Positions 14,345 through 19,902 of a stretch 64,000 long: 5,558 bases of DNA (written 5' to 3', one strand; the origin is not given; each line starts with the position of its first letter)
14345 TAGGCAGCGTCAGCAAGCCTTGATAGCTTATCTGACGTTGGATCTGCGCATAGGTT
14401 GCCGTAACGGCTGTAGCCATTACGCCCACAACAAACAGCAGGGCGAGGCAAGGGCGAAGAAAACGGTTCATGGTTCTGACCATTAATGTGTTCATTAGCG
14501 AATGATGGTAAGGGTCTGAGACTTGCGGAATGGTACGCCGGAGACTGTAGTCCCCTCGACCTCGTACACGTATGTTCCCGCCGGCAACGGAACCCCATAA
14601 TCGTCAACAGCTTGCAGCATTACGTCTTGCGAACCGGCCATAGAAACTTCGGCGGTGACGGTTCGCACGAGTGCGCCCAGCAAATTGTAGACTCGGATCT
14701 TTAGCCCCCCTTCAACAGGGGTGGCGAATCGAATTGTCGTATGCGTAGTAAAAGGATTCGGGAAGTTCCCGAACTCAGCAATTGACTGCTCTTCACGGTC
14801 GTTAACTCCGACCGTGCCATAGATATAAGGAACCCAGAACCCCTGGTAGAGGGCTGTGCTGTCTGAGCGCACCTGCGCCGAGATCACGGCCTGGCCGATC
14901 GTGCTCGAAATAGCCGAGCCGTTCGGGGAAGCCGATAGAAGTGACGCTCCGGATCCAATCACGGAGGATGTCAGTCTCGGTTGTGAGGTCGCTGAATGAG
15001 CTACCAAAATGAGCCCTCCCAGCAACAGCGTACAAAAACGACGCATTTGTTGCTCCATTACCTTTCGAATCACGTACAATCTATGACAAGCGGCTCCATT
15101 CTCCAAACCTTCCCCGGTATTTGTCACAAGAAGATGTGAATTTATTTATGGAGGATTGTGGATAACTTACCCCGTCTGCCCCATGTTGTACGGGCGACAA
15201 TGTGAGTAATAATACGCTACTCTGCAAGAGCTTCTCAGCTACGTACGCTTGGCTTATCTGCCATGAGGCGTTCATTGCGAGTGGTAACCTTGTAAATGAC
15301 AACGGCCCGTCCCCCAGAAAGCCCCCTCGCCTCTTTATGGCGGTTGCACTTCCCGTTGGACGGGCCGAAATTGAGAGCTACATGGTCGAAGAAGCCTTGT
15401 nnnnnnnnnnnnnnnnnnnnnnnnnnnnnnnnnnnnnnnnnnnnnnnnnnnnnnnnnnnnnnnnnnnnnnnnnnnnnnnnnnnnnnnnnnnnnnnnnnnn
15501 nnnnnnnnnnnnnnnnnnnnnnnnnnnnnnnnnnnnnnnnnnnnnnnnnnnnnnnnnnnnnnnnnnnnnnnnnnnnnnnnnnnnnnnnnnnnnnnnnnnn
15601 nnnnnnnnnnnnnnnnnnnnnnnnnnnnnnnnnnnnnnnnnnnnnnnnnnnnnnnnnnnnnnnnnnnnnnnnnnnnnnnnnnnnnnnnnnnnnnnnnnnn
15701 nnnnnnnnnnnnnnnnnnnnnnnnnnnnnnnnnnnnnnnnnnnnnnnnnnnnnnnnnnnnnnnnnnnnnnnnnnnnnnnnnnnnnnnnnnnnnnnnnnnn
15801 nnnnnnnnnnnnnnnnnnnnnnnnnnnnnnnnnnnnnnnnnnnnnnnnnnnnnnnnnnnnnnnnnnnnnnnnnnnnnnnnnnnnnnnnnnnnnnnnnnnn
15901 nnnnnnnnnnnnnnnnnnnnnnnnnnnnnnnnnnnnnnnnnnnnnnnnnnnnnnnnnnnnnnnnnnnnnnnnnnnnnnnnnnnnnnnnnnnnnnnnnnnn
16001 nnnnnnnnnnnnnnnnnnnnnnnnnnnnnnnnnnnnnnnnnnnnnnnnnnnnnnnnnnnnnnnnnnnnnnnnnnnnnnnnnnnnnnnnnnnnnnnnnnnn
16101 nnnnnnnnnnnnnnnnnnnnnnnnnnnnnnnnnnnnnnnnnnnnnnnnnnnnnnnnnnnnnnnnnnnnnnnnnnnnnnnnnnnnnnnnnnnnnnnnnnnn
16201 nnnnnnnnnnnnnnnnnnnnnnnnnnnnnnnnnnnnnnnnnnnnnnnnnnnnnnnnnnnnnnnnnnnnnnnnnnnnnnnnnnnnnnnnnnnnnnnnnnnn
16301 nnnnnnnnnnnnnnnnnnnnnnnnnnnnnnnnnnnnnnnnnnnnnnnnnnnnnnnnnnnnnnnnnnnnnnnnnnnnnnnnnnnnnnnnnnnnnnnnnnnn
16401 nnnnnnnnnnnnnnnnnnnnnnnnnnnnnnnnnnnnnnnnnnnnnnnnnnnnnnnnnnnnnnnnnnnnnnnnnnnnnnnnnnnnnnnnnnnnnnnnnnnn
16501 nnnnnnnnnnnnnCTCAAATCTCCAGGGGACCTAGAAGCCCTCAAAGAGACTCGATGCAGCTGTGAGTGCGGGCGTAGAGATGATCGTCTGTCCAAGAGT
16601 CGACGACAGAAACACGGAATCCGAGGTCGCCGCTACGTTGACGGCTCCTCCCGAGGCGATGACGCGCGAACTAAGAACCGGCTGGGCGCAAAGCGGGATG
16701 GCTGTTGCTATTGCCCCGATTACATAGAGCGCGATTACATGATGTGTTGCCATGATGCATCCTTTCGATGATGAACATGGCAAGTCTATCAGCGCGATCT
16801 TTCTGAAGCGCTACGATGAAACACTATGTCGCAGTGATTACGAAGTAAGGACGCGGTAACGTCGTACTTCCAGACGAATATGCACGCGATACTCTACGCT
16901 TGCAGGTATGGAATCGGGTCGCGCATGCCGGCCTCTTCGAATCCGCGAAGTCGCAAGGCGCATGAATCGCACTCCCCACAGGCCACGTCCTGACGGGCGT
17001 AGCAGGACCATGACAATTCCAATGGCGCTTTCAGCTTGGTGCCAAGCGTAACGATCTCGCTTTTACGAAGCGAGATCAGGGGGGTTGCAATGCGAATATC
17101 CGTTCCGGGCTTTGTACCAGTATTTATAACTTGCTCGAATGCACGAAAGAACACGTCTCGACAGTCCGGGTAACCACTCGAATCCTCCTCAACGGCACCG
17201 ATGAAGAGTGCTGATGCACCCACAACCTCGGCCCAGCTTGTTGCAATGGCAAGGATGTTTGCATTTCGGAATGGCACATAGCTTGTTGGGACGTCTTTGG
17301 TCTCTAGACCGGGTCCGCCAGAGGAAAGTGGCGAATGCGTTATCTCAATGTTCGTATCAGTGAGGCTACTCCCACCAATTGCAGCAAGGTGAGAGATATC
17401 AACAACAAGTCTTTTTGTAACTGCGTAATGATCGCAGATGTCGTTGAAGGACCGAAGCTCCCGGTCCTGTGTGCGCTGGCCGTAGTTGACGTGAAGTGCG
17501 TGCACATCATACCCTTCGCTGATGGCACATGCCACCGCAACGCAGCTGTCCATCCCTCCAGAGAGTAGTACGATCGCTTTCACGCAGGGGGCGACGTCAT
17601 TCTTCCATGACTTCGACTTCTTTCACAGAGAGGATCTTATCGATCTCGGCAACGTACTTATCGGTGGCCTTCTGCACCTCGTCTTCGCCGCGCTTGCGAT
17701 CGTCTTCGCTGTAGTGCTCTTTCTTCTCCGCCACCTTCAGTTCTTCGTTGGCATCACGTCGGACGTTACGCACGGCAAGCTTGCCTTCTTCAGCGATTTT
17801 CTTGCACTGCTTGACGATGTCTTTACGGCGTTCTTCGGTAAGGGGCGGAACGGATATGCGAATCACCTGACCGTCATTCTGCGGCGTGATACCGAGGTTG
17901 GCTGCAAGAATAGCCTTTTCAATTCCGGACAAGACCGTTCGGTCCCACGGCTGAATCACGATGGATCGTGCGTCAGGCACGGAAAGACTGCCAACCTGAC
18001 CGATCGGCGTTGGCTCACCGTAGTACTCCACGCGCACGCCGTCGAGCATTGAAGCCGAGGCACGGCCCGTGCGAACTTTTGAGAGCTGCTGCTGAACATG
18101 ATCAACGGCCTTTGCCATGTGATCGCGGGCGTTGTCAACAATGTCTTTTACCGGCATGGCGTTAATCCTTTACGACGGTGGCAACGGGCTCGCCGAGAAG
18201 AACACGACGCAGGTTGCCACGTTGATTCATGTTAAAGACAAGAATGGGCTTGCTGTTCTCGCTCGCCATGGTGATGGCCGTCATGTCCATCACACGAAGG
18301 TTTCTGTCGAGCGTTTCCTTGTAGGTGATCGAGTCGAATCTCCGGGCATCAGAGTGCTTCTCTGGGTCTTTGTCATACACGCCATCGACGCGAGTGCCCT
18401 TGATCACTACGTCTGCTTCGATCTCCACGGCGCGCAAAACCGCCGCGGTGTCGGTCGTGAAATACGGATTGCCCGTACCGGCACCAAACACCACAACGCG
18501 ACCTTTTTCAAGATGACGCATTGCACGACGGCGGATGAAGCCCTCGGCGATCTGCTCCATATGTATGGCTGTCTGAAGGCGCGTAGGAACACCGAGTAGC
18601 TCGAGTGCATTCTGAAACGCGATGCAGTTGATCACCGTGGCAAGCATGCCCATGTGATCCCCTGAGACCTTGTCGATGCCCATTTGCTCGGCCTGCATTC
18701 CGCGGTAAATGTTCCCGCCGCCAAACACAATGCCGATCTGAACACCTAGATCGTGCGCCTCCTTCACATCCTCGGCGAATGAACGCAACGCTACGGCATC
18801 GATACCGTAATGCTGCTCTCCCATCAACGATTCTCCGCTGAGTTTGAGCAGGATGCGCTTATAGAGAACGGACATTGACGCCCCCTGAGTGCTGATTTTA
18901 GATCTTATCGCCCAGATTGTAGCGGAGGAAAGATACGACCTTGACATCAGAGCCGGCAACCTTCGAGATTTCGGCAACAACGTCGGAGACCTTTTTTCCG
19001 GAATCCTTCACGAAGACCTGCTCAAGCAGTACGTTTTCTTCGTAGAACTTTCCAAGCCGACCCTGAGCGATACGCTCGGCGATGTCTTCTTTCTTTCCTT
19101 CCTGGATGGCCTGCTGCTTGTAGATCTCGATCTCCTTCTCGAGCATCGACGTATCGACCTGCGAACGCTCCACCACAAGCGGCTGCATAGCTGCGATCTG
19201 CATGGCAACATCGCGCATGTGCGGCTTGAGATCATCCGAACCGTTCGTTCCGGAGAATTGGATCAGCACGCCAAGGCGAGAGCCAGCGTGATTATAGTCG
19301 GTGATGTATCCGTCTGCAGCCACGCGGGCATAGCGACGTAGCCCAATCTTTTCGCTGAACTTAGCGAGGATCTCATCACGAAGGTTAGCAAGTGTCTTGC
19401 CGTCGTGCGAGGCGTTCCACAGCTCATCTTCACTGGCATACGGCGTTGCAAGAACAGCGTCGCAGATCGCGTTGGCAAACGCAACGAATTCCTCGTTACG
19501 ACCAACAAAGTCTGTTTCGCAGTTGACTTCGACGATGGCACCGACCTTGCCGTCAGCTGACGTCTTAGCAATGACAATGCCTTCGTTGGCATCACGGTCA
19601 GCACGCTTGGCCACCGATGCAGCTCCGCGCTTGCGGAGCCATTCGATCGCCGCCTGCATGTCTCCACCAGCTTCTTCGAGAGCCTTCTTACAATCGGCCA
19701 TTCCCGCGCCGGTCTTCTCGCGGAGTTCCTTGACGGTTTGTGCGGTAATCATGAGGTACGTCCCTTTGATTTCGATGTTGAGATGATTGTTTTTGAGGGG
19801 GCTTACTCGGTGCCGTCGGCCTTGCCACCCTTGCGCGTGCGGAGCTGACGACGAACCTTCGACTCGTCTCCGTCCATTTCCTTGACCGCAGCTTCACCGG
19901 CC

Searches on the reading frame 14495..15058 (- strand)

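Call 65: search_protein_families(library=pfam, proteins=[window:14495-15058:-], max_evalue=0.00001)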
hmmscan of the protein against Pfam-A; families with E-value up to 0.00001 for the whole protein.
window:14495-15058:- (187 aa): 1 family
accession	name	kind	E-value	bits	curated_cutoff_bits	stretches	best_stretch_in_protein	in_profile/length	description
PF13860.13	FlgD_ig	-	4.9e-07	30.1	27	1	119-171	25-77/79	FlgD Ig-like domain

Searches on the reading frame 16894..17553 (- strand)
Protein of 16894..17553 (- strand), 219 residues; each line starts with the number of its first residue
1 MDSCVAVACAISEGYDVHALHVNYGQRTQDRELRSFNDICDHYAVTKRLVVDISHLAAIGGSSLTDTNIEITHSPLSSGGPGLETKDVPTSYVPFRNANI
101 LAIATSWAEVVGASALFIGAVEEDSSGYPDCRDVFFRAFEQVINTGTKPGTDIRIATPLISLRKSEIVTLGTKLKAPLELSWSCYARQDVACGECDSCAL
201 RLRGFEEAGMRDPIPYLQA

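Call 65: search_protein_families(library=pfam, proteins=[window:16894-17553:-], max_evalue=0.00001)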
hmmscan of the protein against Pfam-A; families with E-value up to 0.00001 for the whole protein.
window:16894-17553:- (219 aa): 1 family
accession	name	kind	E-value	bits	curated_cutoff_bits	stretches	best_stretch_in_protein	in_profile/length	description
PF06508.19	QueC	-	3.4e-65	219.9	22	1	1-208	10-209/210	Queuosine biosynthesis protein QueC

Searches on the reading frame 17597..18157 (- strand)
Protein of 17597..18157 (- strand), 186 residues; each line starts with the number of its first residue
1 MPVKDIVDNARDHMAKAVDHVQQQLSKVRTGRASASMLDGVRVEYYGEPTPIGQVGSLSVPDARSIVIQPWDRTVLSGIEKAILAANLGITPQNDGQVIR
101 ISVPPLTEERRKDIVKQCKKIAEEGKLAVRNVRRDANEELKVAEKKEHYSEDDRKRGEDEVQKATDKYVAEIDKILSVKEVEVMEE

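Call 65: search_protein_families(library=pfam, proteins=[window:17597-18157:-], max_evalue=0.00001)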
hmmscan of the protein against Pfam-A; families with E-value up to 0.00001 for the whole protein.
window:17597-18157:- (186 aa): 1 family
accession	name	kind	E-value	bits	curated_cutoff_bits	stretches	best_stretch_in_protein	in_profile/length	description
PF01765.24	RRF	-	5.2e-68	228.5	29.7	1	22-184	2-164/164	Ribosome recycling factor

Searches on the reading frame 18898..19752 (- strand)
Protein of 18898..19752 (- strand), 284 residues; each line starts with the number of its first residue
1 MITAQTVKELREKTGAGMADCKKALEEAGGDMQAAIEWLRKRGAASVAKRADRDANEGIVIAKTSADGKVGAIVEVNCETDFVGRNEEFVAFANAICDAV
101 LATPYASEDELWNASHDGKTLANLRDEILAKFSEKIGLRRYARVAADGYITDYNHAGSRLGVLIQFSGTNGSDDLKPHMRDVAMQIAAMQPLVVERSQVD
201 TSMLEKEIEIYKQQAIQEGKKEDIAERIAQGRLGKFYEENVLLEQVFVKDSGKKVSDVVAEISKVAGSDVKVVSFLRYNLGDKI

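Call 65: search_protein_families(library=pfam, proteins=[window:18898-19752:-], max_evalue=0.00001)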
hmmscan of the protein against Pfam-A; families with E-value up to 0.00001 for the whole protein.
window:18898-19752:- (284 aa): 2 families
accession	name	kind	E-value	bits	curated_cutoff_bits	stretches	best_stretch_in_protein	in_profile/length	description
PF00889.24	EF_TS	-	3.4e-62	210.1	27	1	71-281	1-203/204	Elongation factor TS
PF25025.1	EF-Ts_N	-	4.2e-07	30.3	33.2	1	6-42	16-53/60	Elongation factor Ts, mitochondrial, N-terminal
